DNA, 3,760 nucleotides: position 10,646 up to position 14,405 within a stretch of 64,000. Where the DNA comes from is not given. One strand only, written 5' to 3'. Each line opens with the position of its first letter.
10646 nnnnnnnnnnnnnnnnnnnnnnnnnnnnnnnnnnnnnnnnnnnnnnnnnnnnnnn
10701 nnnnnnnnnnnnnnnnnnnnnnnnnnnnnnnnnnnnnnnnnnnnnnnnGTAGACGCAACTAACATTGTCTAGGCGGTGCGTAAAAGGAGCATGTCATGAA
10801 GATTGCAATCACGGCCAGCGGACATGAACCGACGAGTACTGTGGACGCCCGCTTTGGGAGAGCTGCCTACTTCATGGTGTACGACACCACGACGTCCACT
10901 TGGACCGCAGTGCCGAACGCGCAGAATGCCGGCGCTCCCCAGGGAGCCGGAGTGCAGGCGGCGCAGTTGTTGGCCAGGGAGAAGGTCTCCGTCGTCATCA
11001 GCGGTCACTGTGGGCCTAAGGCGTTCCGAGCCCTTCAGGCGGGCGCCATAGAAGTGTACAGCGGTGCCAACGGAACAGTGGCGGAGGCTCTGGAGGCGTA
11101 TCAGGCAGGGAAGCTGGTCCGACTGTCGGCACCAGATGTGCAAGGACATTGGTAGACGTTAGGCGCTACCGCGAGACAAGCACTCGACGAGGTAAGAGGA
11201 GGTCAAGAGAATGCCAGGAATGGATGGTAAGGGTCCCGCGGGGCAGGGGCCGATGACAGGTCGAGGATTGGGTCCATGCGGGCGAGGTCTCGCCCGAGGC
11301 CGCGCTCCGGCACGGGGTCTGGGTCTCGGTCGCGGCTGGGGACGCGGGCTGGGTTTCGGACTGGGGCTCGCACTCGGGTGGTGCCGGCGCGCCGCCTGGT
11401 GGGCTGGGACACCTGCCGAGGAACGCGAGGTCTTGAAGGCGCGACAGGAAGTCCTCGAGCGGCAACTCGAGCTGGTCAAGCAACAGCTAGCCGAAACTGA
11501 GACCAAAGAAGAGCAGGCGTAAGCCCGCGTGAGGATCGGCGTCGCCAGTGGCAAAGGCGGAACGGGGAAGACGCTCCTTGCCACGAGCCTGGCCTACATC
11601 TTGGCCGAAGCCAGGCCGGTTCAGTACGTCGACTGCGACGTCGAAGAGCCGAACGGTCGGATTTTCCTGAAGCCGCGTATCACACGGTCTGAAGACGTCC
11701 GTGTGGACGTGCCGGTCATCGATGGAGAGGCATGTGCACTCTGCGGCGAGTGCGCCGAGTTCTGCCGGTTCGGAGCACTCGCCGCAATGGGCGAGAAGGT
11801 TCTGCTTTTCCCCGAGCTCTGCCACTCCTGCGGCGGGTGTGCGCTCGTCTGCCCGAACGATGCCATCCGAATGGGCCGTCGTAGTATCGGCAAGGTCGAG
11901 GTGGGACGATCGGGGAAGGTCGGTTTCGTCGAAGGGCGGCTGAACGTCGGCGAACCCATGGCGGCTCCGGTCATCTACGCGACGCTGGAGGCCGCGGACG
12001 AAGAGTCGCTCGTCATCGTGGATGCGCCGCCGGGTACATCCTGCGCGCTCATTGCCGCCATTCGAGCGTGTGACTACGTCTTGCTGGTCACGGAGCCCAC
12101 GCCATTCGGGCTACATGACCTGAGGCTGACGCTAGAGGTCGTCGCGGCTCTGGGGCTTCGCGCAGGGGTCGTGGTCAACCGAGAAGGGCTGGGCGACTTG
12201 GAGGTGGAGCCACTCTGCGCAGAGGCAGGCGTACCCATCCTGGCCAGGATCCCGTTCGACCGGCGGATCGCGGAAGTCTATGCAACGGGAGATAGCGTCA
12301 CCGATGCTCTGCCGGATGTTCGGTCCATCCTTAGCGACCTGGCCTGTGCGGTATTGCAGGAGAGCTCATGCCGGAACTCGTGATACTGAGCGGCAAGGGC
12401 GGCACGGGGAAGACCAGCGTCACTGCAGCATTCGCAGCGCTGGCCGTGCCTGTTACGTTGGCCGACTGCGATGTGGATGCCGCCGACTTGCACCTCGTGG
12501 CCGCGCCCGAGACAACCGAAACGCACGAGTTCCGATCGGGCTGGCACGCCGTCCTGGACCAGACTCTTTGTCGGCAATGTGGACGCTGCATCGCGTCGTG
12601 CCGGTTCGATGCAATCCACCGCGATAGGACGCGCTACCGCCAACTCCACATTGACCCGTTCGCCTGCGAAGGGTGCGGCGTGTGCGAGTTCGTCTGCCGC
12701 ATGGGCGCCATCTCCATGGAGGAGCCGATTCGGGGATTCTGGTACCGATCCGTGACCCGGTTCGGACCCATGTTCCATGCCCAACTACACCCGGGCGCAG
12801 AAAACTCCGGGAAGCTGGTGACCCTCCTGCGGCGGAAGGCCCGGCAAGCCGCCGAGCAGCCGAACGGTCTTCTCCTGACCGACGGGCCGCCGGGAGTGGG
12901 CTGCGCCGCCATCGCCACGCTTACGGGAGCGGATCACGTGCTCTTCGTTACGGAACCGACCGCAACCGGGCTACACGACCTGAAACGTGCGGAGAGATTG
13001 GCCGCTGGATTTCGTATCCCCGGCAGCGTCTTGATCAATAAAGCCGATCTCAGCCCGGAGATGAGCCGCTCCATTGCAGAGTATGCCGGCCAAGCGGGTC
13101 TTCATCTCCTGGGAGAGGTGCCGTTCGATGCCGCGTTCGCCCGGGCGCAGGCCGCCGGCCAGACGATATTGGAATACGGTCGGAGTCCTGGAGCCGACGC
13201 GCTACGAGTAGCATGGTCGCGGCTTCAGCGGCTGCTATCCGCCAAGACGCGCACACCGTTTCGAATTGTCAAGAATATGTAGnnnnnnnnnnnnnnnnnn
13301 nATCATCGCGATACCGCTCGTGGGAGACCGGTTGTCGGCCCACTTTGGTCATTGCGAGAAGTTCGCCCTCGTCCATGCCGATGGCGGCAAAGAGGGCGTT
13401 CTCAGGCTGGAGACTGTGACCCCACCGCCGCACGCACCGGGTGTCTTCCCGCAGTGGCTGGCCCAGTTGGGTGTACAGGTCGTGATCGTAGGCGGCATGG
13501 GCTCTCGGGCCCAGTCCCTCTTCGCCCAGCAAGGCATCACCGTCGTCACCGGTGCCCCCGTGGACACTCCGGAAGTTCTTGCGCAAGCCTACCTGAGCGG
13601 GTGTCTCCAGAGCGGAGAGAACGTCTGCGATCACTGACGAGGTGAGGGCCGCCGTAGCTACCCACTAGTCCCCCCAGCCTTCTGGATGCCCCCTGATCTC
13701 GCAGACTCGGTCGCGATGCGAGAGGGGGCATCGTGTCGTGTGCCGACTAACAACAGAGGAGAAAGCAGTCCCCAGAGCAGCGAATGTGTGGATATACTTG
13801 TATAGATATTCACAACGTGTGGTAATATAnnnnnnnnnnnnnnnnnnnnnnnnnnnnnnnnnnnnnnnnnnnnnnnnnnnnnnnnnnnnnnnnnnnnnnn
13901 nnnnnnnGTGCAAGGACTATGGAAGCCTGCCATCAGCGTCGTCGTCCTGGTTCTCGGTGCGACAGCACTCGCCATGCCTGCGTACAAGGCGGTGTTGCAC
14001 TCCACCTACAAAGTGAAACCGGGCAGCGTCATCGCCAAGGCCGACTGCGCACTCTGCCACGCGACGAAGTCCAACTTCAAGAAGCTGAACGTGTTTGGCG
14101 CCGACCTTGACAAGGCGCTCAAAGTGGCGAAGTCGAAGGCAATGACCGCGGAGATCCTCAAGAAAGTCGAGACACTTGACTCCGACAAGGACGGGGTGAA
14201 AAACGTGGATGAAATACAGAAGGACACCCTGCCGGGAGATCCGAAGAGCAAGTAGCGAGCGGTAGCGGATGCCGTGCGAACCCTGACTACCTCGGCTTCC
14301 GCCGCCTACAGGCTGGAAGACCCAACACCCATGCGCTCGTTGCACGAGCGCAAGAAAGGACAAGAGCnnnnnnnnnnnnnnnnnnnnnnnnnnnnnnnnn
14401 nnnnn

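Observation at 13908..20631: Fourteen-c-heme porin-cytochrome + Rieske/cytochrome b gene block: candidate iron-redox / extracellular electron-transfer respiratory module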

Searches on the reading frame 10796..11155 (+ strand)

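Call 39: search_protein_families(library=pfam, proteins=[window:10796-11155:+], max_evalue=0.001)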
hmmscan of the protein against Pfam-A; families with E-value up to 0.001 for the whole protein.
window:10796-11155:+ (119 aa): 1 family
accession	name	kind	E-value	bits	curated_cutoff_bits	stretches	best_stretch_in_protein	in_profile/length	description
PF02579.22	Nitro_FeMo-Co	-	6.3e-26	91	26.3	1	14-103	3-93/94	Dinitrogenase iron-molybdenum cofactor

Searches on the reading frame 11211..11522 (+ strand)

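Call 39: search_protein_families(library=pfam, proteins=[window:11211-11522:+], max_evalue=0.001)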
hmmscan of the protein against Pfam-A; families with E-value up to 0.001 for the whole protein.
window:11211-11522:+ (103 aa): 1 family
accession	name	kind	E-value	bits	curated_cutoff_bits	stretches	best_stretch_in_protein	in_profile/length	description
PF17253.7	DUF5320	-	1.8e-21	77.6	27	1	1-95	1-98/99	Family of unknown function (DUF5320)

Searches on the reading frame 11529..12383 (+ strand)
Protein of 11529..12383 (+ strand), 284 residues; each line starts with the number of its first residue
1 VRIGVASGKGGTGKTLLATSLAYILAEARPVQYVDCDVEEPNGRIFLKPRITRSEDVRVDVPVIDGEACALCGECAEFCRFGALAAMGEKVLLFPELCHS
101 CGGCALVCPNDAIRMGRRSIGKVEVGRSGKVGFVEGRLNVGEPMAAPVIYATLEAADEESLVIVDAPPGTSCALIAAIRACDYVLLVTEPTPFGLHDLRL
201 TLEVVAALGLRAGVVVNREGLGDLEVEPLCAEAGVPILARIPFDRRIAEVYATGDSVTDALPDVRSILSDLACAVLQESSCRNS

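Call 39: search_protein_families(library=pfam, proteins=[window:11529-12383:+], max_evalue=0.001)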
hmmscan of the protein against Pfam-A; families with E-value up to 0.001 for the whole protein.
window:11529-12383:+ (284 aa): 13 families
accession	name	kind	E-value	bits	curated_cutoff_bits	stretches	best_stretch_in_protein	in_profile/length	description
PF01656.29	CbiA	-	1.6e-15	57.6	25.4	1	3-256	1-124/125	CobQ/CobB/MinD/ParA nucleotide binding domain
PF10609.15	ParA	-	7.2e-12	45.7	27.1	1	3-42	6-46/246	NUBPL iron-transfer P-loop NTPase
PF00037.32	Fer4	-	2.9e-11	43.1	21.1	2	95-114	5-24/24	4Fe-4S binding domain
PF12837.12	Fer4_6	-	4.2e-08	33.2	25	1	61-84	1-24/24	4Fe-4S binding domain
PF12838.12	Fer4_7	-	7.5e-08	33.2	27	0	98-120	2-24/52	4Fe-4S dicluster domain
PF13614.12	AAA_31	-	8.3e-08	32.8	27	0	161-206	120-165/177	AAA domain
PF14697.11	Fer4_21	-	7.3e-07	29.7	35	1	63-115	2-59/59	4Fe-4S dicluster domain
PF13237.11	Fer4_10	-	1.1e-06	28.9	25.5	1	62-109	2-53/53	4Fe-4S dicluster domain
PF13187.11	Fer4_9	-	1.2e-05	25.7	27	1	68-113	1-52/52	4Fe-4S dicluster domain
PF13484.11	Fer4_16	-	6.6e-05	24.1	30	0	98-116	2-20/66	4Fe-4S double cluster binding domain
PF12800.12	Fer4_4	-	0.00023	21.7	24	0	95-110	1-16/17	4Fe-4S binding domain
PF13183.11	Fer4_8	-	0.00037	21.4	27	0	96-111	52-67/68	4Fe-4S dicluster domain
PF12797.12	Fer4_2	-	0.00051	20.3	24.5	0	61-79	2-20/22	4Fe-4S binding domain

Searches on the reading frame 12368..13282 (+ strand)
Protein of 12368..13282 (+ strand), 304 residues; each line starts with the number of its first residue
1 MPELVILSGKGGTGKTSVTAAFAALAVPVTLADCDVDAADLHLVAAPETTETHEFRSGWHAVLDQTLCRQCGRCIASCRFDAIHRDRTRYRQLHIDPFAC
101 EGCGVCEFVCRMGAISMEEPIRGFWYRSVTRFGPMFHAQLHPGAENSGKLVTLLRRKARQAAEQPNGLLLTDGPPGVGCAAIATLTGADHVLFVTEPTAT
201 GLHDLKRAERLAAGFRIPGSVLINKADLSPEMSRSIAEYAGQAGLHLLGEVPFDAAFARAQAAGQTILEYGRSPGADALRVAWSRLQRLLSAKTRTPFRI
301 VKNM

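Call 39: search_protein_families(library=pfam, proteins=[window:12368-13282:+], max_evalue=0.001)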
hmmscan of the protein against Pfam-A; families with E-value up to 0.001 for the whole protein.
window:12368-13282:+ (304 aa): 11 families
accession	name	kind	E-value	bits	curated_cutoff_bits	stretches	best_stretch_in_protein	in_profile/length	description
PF01656.29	CbiA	-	8.2e-12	45.6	25.4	1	4-267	1-125/125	CobQ/CobB/MinD/ParA nucleotide binding domain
PF00037.32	Fer4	-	1.9e-10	40.6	21.1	2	94-116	2-24/24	4Fe-4S binding domain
PF10609.15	ParA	-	2.7e-09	37.3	27.1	0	4-39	6-45/246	NUBPL iron-transfer P-loop NTPase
PF14697.11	Fer4_21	-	3.1e-08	34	35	1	61-117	1-59/59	4Fe-4S dicluster domain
PF12838.12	Fer4_7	-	1.3e-07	32.4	27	1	68-114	2-52/52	4Fe-4S dicluster domain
PF12837.12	Fer4_6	-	3.2e-07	30.4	25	0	64-83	5-24/24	4Fe-4S binding domain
PF13237.11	Fer4_10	-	1e-05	25.8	25.5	1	61-110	2-52/53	4Fe-4S dicluster domain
PF12797.12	Fer4_2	-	2e-05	24.7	24.5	0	59-78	1-20/22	4Fe-4S binding domain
PF25160.1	LdpA_Fe-S-bd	-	2.3e-05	24.5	27.6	0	65-85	25-45/49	LdpA Fe-S cluster-binding domain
PF13187.11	Fer4_9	-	2.5e-05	24.6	27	1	68-115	2-52/52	4Fe-4S dicluster domain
PF13484.11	Fer4_16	-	0.00044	21.4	30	0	68-88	2-22/66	4Fe-4S double cluster binding domain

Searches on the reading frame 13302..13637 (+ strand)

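Call 39: search_protein_families(library=pfam, proteins=[window:13302-13637:+], max_evalue=0.001)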
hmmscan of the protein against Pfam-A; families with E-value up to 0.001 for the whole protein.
window:13302-13637:+ (111 aa): 1 family
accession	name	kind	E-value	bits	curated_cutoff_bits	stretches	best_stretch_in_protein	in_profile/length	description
PF02579.22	Nitro_FeMo-Co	-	5.7e-19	68.6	26.3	1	8-95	2-91/94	Dinitrogenase iron-molybdenum cofactor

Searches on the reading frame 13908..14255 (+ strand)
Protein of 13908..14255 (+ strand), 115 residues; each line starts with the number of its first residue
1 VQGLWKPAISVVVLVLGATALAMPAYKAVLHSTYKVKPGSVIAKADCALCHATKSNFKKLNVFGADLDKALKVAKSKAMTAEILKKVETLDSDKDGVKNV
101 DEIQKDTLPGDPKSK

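Call 3: search_protein_families(library=pfam, proteins=[window:13908-14255:+], max_evalue=0.01)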
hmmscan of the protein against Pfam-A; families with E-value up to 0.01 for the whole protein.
window:13908-14255:+ (115 aa): 1 family
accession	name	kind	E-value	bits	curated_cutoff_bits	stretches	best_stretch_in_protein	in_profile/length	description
PF24784.1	Temptin_C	-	0.0035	18.2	27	1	22-103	3-74/98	Temptin C-terminal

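Call 4: search_protein_families(library=ncbifam, proteins=[window:13908-14255:+], max_evalue=0.01)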
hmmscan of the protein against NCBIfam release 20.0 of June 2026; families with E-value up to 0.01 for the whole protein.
window:13908-14255:+ (115 aa): 2 families
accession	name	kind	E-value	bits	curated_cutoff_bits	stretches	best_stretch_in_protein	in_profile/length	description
NF041762.1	diheme_GEGP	equivalog_domain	8.9e-11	41.6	300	1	34-115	38-120/359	GEGP motif-containing diheme protein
NF042425.1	Amuc_1099_fam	equivalog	0.0092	15.6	50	0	86-114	124-152/321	Amuc_1099 family pilus-like system protein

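Call 60: search_solved_structures(query=window:13908-14255:+, max_evalue=1)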
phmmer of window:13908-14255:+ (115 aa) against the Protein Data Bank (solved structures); distinct sequences matched with E-value up to 1: 1.
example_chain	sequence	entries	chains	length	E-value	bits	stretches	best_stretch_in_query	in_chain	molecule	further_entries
2k5q_A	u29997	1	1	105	0.78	13.2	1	59-115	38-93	Hypothetical Membrane Associated Protein BcR97A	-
